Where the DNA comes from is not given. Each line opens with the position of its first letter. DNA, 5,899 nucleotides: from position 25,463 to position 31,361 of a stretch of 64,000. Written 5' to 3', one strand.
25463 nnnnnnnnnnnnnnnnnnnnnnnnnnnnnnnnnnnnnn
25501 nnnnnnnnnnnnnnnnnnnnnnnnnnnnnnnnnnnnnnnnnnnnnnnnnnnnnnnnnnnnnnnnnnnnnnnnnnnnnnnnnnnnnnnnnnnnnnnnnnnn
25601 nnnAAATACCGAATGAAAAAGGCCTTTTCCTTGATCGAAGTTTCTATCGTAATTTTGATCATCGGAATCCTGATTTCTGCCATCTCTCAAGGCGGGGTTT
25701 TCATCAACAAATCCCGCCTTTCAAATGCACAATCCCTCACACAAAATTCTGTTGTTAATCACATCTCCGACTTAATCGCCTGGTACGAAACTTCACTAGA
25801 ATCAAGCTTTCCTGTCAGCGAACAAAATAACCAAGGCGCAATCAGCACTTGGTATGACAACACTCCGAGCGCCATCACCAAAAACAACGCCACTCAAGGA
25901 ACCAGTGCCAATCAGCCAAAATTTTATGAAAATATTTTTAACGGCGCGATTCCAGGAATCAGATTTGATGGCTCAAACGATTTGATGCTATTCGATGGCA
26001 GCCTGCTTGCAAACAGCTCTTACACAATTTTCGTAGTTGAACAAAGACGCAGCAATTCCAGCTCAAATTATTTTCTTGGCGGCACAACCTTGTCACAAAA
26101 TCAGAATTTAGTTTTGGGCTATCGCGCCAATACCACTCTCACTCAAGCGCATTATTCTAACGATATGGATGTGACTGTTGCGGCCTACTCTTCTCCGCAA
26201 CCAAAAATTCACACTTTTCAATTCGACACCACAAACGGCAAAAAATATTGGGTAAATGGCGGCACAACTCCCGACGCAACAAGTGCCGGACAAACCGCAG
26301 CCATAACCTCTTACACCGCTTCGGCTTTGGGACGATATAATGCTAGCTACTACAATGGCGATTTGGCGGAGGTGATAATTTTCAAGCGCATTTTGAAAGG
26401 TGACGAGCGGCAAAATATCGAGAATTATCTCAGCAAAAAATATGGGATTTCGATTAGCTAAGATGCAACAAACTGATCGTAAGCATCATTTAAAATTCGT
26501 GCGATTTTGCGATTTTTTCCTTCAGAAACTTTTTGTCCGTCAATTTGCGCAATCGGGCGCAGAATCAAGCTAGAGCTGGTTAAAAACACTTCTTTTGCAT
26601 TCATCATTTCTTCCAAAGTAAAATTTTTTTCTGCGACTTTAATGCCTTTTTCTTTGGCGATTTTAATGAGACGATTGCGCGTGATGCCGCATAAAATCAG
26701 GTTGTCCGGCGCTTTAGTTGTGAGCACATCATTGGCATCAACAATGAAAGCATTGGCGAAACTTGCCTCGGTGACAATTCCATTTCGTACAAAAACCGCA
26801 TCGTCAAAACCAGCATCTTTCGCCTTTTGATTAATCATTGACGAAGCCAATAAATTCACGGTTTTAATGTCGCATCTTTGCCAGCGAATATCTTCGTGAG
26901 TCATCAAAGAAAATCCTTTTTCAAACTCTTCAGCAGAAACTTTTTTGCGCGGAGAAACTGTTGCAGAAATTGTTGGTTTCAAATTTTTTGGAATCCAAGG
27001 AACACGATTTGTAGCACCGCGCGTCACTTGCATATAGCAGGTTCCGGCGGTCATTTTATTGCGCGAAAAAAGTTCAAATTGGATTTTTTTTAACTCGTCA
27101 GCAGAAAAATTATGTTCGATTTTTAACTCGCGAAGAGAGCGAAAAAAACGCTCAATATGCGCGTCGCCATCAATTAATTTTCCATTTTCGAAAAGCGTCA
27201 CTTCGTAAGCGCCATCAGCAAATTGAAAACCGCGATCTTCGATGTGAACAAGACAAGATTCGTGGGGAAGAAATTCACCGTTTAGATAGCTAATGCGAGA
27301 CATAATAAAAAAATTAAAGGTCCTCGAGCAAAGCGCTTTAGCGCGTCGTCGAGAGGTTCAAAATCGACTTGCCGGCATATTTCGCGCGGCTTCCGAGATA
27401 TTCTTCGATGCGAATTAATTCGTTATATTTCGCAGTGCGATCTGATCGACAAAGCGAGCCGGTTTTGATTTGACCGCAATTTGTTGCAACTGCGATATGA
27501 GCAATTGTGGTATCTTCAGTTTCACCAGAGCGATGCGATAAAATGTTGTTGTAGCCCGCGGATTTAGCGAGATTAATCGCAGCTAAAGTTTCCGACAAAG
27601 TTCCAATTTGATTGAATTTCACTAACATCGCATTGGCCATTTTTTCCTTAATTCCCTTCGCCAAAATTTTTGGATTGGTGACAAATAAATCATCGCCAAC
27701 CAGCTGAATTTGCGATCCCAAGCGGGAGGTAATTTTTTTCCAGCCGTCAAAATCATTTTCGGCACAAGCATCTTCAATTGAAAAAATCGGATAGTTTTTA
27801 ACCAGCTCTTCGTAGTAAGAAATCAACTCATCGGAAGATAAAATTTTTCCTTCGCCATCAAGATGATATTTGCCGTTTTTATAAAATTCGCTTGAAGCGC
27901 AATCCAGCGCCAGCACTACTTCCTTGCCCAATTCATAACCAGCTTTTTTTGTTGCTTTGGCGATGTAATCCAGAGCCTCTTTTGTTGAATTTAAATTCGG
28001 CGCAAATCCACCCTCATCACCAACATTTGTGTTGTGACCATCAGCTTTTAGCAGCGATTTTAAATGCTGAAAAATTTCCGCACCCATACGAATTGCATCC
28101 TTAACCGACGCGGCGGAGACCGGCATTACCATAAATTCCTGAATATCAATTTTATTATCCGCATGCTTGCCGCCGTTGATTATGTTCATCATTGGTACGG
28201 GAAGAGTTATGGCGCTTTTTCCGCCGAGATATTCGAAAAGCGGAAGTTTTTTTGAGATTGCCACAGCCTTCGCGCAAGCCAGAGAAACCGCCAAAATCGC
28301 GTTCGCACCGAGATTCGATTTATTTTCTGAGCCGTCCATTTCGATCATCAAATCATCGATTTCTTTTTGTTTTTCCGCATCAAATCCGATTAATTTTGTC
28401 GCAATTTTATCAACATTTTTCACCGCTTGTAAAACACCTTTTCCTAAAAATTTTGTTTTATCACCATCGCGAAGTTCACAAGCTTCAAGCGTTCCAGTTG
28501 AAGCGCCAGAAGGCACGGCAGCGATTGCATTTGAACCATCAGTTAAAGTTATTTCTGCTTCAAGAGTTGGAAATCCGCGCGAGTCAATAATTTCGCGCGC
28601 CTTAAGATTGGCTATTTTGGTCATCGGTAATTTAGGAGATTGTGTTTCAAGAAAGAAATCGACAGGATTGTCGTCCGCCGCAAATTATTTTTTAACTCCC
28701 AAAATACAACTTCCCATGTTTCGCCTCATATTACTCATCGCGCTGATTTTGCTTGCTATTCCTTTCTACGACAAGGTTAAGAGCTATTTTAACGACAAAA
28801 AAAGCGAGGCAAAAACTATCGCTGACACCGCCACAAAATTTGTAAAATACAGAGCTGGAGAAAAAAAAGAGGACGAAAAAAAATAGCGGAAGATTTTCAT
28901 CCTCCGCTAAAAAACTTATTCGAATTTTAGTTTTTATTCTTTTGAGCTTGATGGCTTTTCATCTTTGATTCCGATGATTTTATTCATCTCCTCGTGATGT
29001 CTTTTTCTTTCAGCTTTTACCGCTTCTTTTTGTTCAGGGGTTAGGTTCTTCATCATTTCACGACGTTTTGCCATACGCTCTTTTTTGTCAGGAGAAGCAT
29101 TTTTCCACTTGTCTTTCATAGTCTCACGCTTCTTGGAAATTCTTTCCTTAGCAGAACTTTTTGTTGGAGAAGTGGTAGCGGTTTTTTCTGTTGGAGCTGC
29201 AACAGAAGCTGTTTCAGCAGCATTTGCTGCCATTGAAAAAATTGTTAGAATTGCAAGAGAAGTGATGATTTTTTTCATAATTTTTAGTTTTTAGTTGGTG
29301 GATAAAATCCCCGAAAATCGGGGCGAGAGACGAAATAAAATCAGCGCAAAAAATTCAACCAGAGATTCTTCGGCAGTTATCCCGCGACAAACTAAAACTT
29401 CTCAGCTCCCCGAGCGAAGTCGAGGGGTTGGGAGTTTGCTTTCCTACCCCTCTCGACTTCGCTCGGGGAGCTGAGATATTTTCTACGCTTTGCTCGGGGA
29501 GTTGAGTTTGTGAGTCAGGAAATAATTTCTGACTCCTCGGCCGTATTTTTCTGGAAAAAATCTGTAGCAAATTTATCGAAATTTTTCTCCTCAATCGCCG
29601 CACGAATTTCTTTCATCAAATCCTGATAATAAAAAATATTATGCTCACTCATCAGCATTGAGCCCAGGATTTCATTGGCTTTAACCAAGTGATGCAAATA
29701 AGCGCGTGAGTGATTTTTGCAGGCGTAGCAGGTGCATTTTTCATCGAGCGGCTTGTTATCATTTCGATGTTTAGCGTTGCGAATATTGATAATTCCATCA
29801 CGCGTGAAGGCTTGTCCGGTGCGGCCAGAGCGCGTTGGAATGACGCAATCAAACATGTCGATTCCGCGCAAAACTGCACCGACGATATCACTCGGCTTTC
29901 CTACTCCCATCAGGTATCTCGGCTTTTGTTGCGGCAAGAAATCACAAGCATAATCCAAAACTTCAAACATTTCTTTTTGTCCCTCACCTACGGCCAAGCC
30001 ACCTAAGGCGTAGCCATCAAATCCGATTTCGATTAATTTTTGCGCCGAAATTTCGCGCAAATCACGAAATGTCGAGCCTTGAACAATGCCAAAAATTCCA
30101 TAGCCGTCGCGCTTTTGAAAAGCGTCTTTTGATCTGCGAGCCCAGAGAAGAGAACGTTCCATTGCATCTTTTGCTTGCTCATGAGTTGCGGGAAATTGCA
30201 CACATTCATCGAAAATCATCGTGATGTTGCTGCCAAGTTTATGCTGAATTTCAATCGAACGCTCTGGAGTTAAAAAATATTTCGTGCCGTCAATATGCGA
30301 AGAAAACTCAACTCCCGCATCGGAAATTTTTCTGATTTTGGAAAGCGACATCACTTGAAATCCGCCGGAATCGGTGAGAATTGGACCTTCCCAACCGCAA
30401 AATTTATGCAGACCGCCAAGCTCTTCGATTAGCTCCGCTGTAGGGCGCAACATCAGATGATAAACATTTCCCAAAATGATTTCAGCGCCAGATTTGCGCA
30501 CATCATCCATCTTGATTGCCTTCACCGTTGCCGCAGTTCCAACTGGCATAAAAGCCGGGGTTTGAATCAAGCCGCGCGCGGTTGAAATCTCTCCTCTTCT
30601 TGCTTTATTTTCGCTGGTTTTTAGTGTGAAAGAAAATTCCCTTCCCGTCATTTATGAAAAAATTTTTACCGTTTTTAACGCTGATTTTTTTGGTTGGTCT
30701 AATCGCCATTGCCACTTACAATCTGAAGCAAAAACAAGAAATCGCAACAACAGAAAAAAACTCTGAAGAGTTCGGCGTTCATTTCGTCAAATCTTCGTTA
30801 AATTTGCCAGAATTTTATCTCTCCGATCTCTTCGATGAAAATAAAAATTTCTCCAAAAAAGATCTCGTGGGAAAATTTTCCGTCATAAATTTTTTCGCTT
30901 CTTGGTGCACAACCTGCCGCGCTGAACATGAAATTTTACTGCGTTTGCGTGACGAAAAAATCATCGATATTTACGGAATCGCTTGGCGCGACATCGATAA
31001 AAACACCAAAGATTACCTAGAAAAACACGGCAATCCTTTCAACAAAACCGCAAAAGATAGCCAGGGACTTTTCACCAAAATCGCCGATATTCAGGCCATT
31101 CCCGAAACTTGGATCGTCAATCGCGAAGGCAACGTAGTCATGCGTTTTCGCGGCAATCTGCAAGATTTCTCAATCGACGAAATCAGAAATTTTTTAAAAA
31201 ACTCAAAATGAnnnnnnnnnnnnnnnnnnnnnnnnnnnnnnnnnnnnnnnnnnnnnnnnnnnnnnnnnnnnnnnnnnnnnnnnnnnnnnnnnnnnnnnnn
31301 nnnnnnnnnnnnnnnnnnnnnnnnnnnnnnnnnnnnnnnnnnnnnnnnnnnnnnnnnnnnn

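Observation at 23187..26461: Operon of a DsbA-like oxidoreductase, an orphan MlaF-like ABC ATPase and two tandem prepilin-LamG fusion proteins, with no pilus or T2SS machinery nearby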

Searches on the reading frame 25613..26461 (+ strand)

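Call 3: search_protein_families(library=pfam, proteins=[window:25613-26461:+], max_evalue=1)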
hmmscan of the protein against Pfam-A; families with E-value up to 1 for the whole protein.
window:25613-26461:+ (282 aa): 2 families
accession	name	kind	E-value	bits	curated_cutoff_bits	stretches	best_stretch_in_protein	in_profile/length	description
PF07963.17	N_methyl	-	0.00022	21.1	21.2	1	2-24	4-26/27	Prokaryotic N-terminal methylation motif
PF13385.13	Laminin_G_3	-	0.0019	18.8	27.6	1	120-265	2-149/151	Concanavalin A-like lectin/glucanases superfamily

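Call 4: search_protein_families(library=ncbifam, proteins=[window:25613-26461:+], max_evalue=1)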
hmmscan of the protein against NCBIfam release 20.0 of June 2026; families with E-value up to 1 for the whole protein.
window:25613-26461:+ (282 aa): 5 families
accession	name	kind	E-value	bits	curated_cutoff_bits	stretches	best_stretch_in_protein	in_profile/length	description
TIGR02532.1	IV_pilin_GFxxxE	domain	1.2e-05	25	16.3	1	3-24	2-23/24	prepilin-type N-terminal cleavage/methylation domain-containing protein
TIGR01708.2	typeII_sec_gspH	equivalog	0.0048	16.9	80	1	4-29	3-28/169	type II secretion system minor pseudopilin GspH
TIGR01710.1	typeII_sec_gspG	equivalog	0.01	15.9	88.85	1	4-59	2-53/134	type II secretion system major pseudopilin GspG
NF009595.0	PRK13037.1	equivalog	0.031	13.9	396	1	79-166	43-127/226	superantigen-like protein SSL1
NF040999.1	pilin_ComGC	equivalog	0.046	13.9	75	1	2-22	1-21/84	competence type IV pilus major pilin ComGC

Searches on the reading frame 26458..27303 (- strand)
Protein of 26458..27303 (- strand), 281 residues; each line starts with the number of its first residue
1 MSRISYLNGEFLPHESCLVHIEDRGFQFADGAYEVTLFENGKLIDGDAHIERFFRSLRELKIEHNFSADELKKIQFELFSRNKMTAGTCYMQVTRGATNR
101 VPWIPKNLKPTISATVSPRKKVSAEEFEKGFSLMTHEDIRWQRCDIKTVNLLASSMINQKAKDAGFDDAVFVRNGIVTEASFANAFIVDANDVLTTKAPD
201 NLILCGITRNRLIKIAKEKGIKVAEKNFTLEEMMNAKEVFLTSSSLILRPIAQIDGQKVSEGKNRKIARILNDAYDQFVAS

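Call 18: search_protein_families(library=pfam, proteins=[window:26458-27303:-], max_evalue=0.00001)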
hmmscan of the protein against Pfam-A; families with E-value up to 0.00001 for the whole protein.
window:26458-27303:- (281 aa): 1 family
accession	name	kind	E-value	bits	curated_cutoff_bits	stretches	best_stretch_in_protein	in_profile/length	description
PF01063.24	Aminotran_4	-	6.7e-45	154.1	28.5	1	31-254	1-223/223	Amino-transferase class IV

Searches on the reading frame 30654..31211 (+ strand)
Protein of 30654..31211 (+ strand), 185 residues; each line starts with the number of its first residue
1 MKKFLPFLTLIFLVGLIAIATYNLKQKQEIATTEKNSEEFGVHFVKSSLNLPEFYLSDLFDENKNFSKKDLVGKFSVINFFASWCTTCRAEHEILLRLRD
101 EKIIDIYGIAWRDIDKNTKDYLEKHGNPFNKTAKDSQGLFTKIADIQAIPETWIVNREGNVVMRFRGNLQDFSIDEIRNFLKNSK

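Call 18: search_protein_families(library=pfam, proteins=[window:30654-31211:+], max_evalue=0.00001)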
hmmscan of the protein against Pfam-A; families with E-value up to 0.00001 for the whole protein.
window:30654-31211:+ (185 aa): 2 families
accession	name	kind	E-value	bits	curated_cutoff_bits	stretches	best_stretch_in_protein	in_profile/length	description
PF08534.16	Redoxin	-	1.1e-12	48.5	26.6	1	51-170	6-137/148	Redoxin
PF00578.27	AhpC-TSA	-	6.8e-08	32.9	26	1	51-162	5-122/124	AhpC/TSA family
